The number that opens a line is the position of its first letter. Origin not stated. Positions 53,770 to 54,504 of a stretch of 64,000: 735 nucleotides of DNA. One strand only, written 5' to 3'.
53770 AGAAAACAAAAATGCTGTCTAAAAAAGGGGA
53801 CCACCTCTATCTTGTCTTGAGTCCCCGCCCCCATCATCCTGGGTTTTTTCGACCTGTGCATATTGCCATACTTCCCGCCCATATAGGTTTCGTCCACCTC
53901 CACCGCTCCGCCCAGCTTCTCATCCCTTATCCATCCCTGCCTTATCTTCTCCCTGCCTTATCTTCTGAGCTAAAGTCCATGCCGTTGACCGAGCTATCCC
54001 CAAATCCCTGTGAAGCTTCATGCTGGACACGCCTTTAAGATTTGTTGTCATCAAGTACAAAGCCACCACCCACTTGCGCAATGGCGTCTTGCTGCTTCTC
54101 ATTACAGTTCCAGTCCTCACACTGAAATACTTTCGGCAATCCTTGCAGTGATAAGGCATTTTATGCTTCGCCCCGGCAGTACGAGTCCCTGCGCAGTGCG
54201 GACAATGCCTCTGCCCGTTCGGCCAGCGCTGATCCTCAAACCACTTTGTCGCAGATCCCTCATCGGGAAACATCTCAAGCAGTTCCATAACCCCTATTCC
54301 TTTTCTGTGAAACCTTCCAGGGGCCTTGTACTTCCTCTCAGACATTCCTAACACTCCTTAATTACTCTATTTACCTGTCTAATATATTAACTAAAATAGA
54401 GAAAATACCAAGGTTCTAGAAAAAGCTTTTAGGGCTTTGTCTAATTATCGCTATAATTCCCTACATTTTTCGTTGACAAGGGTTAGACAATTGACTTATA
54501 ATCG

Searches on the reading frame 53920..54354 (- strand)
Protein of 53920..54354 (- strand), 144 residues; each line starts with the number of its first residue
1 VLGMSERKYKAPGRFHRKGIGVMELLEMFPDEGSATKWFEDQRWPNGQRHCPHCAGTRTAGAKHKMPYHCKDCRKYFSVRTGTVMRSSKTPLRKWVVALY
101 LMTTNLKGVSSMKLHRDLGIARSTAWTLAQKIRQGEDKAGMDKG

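Call 63: search_protein_families(library=pfam, proteins=[window:53920-54354:-], max_evalue=0.001)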
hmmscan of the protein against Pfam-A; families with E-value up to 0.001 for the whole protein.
window:53920-54354:- (144 aa): 1 family
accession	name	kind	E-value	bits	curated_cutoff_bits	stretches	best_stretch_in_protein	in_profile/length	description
PF12760.12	Zn_ribbon_IS1595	-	1.8e-09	37.8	25.4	1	30-75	1-45/46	Transposase zinc-ribbon domain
